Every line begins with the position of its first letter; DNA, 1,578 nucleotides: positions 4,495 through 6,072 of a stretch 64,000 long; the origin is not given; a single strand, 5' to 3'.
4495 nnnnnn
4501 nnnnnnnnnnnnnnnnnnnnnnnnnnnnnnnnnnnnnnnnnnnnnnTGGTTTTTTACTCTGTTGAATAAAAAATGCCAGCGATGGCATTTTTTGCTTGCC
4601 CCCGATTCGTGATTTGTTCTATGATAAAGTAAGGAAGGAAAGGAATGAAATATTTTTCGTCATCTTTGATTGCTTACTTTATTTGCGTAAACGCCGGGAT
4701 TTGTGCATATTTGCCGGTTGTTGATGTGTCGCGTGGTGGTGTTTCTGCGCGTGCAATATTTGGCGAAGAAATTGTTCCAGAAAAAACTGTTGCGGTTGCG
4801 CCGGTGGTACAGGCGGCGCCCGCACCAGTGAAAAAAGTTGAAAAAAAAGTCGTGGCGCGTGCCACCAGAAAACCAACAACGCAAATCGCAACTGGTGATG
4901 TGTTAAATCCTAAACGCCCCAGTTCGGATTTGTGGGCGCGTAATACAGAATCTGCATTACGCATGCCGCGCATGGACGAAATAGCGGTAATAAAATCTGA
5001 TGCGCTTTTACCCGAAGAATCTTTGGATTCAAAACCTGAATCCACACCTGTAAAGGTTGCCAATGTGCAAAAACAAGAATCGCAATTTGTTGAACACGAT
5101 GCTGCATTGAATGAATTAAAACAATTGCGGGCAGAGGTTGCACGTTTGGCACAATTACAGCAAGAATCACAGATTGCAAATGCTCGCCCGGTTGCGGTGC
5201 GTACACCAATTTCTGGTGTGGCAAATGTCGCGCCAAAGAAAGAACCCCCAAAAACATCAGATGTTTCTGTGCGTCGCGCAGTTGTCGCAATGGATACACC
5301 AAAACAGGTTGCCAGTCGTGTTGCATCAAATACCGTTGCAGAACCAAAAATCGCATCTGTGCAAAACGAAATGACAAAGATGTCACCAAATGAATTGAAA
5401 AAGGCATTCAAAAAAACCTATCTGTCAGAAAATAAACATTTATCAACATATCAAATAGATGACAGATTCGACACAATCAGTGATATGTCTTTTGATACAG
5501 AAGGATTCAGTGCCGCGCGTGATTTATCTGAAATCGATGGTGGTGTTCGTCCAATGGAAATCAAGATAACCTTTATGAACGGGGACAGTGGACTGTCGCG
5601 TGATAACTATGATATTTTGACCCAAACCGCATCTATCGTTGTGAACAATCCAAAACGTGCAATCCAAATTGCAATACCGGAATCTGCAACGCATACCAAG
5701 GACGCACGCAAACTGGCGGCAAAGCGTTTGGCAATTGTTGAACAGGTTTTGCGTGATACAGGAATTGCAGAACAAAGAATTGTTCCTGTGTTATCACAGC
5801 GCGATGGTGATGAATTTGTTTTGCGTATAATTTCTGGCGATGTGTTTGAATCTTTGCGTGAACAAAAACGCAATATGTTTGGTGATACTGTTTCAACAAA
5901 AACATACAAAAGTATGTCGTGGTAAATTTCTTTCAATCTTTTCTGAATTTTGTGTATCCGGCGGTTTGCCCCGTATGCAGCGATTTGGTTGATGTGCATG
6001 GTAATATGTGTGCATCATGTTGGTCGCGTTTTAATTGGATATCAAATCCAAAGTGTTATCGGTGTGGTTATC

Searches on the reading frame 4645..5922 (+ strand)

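Call 5: search_protein_families(library=pfam, proteins=[window:4645-5922:+], max_evalue=1)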
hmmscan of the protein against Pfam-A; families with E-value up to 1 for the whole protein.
window:4645-5922:+ (426 aa): 2 families
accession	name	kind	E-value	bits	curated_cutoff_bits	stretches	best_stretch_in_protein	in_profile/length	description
PF09476.15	Pilus_CpaD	-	0.025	14.8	31.1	1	305-384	40-116/200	Pilus biogenesis CpaD protein (pilus_cpaD)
PF00691.25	OmpA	-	0.077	13.8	27.2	1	309-380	1-75/98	OmpA family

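Call 7: search_protein_families(library=ncbifam, proteins=[window:4645-5922:+], max_evalue=1)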
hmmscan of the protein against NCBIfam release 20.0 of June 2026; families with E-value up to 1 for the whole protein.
window:4645-5922:+ (426 aa): 4 families
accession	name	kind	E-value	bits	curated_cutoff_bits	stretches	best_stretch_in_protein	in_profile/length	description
NF053611.1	YiaD_Gzip_OmpA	equivalog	0.0015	18.2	175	1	304-380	100-177/206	YiaD family glycine zipper/OmpA-like lipoprotein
TIGR02522.1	pilus_cpaD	subfamily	0.014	15.2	94.45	1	304-382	42-111/198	CpaD family pilus assembly lipoprotein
NF011306.0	PRK14716.1-4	equivalog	0.046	12.5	504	1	332-419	200-285/442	glycosyl transferase family protein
TIGR03789.1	pdsO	hypoth_equivalog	0.28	10.8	152.2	1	243-379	82-213/243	sortase-associated OmpA-like protein PdsO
